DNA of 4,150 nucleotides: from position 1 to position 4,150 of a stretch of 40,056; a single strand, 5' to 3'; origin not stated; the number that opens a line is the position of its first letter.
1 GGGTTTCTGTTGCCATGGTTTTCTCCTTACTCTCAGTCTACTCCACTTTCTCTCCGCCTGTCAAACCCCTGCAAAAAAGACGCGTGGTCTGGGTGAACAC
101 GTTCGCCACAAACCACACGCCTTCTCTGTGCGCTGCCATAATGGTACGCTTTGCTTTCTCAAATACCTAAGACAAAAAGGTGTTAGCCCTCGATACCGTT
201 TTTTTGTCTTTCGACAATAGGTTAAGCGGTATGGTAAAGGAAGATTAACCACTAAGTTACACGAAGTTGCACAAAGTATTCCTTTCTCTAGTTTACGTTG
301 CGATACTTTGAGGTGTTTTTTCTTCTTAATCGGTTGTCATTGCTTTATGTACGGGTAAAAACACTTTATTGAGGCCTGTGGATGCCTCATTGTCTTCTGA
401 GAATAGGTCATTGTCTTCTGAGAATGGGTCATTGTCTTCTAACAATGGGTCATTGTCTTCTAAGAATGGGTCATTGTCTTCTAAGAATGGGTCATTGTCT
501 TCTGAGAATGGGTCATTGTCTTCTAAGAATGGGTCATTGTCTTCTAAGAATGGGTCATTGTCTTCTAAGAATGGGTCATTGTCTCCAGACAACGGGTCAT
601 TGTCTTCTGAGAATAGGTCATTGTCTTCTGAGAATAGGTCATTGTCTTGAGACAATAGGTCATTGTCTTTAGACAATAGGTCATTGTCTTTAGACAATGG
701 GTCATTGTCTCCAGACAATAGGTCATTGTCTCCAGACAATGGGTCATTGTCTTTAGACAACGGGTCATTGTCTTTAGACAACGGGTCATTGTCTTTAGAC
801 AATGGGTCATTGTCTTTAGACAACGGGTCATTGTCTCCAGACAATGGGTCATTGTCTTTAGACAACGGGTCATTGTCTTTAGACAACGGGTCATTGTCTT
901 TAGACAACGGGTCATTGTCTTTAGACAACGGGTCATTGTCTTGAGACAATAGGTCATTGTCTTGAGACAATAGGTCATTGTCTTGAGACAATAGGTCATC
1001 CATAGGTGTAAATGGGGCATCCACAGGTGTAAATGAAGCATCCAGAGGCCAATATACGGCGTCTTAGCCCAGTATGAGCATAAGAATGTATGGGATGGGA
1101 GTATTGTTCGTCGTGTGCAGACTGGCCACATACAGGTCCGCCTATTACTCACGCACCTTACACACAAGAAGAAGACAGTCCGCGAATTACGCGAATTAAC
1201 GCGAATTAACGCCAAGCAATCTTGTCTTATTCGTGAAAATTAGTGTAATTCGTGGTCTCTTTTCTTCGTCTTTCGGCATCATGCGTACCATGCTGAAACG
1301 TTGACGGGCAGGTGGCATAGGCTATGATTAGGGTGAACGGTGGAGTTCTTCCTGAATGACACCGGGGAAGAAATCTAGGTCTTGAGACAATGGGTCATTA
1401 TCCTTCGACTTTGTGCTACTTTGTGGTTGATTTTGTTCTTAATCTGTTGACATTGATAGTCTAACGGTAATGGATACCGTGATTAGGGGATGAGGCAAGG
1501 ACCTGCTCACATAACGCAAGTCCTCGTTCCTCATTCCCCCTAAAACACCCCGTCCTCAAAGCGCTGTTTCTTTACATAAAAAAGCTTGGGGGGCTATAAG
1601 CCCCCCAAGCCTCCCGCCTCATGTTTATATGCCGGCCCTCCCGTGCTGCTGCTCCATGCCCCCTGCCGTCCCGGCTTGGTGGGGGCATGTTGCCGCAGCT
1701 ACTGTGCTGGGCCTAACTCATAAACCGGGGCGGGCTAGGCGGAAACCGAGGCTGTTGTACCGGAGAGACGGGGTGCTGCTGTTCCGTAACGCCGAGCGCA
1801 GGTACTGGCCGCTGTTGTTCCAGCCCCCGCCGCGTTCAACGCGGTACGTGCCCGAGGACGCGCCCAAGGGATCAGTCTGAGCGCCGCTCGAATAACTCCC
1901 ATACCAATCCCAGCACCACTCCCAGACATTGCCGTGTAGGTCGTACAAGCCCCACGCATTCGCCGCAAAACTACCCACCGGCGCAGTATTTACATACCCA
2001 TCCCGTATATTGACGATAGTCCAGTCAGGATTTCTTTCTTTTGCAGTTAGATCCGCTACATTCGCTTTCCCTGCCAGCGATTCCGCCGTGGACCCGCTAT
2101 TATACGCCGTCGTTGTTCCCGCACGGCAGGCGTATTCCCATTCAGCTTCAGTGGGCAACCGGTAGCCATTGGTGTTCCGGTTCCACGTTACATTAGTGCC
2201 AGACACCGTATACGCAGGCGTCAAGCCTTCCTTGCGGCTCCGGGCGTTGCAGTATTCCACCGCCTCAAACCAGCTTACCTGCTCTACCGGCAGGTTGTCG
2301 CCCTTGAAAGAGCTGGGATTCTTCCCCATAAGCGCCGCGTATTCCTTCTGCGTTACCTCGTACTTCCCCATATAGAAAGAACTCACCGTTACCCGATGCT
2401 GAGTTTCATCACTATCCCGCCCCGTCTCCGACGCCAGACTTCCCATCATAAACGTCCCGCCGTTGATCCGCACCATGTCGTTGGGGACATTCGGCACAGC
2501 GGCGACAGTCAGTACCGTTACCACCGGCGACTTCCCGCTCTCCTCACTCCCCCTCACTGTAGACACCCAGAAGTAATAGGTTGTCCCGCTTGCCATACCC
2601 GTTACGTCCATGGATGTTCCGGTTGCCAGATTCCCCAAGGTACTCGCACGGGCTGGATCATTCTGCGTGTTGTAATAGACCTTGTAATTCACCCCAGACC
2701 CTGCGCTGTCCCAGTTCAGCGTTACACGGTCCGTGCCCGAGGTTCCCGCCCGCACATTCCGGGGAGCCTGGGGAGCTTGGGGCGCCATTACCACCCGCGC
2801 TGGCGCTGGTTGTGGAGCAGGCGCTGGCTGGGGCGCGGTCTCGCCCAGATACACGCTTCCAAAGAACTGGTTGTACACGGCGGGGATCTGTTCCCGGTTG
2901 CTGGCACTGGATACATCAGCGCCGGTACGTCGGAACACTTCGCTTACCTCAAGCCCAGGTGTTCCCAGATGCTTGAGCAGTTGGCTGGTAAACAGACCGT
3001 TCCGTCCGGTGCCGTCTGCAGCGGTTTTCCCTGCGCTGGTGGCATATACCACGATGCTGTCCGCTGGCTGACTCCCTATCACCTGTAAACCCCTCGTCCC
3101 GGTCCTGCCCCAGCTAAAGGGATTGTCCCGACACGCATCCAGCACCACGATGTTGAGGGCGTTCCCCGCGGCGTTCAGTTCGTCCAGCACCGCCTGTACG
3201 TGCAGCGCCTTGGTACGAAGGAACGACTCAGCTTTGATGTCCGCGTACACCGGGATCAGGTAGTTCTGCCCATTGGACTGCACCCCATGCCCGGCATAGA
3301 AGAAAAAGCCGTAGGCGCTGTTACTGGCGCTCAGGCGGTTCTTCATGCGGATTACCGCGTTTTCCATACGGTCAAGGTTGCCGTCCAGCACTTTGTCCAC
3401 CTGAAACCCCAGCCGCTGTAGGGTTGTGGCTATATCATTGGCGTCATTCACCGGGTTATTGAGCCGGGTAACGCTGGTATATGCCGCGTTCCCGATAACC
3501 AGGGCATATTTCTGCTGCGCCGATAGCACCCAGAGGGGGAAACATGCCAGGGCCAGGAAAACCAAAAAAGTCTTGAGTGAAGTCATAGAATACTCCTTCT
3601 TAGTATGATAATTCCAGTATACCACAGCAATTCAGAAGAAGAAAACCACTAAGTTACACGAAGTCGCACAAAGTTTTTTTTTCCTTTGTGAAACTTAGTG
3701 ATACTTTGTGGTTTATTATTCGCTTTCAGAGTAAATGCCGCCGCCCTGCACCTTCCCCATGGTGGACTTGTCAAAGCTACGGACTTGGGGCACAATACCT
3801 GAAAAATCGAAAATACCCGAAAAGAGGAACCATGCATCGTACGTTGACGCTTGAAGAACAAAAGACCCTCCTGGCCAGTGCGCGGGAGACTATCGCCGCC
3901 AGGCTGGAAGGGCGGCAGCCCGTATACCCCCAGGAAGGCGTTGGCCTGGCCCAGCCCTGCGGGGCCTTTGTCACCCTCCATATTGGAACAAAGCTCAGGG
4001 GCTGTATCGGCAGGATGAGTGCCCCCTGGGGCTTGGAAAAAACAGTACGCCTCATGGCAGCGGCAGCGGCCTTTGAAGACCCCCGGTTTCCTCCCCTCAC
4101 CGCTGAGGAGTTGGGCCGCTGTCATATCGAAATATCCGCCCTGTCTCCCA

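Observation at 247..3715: Repeat-bracketed 3.4-kb island encoding a secreted caspase-FN3-FGE-sulfatase fusion next to a 29-copy minisatellite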

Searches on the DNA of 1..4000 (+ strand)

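Call 45: search_rna_families(source=window, start=1, end=4000, threshold=evalue, max_evalue=10)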
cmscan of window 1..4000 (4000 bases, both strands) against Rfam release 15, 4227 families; matches with E-value up to 10: 19.
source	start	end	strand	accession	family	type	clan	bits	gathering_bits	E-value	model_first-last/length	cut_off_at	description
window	783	871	+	RF03843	MIR2600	Gene; miRNA;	-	26.3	98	0.04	1-85/85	no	MIR2600 microRNA precursor family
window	680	764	-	RF04005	mir-4599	Gene; miRNA;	-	22.8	100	0.053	1-82/82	no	mir-4599 microRNA precursor family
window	3892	3970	-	RF03038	nhaA-II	Cis-reg;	-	22.2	70.4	3.4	1-84/84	no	nhaA-II RNA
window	1580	1614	-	RF03968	mir-8934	Gene; miRNA;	-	21.8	100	6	1-88/88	no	mir-8934 microRNA precursor family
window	679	766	+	RF03843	MIR2600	Gene; miRNA;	-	21.7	98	0.68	1-85/85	no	MIR2600 microRNA precursor family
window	784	891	+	RF03955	MIR2934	Gene; miRNA;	-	19.9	100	3.7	1-113/113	no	MIR2934 microRNA precursor family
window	806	890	-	RF04005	mir-4599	Gene; miRNA;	-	19.5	100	0.57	1-82/82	no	mir-4599 microRNA precursor family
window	62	140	-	RF00793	mir-497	Gene; miRNA;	-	19.4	62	2.4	1-85/85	no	mir-497 microRNA precursor family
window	1581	1606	-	RF01785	blv_FSE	Cis-reg; frameshift_element;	-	19.2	34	2.9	1-27/27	no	ribosomal frameshift site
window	922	1002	+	RF03382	mir-635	Gene; miRNA;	-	19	100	1.9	1-92/92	no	mir-635 microRNA precursor family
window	1581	1613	-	RF03383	mir-1976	Gene; miRNA;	-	18.8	71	3.2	1-52/52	no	mir-1976 microRNA precursor family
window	71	129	-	RF01916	mir-988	Gene; miRNA;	-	18.8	72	3.5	1-80/80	no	mir-988 microRNA precursor family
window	783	850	-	RF03843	MIR2600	Gene; miRNA;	-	18.8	98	4.3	1-85/85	no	MIR2600 microRNA precursor family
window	931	976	+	RF03948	mir-5045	Gene; miRNA;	-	18.7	80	3.4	1-57/57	no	mir-5045 microRNA precursor family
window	3440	3488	+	RF03936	mir-4079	Gene; miRNA;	-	18.3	62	3.2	1-51/51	no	mir-4079 microRNA precursor family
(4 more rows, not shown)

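Call 75: search_dna_similar(query=window:200-1480:+, collection=plasmids, mode=distant, max_evalue=0.001, max_rows=15)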
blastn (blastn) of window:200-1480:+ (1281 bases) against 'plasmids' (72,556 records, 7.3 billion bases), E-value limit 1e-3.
No match.

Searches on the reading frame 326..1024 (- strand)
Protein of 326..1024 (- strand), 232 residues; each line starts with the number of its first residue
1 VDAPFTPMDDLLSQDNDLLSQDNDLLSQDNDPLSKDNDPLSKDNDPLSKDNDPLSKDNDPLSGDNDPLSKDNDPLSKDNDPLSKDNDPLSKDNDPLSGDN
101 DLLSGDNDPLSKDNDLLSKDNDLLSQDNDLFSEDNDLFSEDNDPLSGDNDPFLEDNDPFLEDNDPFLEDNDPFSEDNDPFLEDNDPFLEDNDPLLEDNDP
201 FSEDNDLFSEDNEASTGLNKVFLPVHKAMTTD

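Call 5: search_protein_families(library=pfam, proteins=[window:326-1024:-], max_evalue=0.01)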
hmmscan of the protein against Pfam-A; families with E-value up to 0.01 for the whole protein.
window:326-1024:- (232 aa): 1 family
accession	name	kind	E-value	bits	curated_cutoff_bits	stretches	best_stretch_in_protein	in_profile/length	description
PF21300.2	LbR_Ice_bind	-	7.8e-09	36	30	1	78-149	20-92/97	Grass antifreeze beta roll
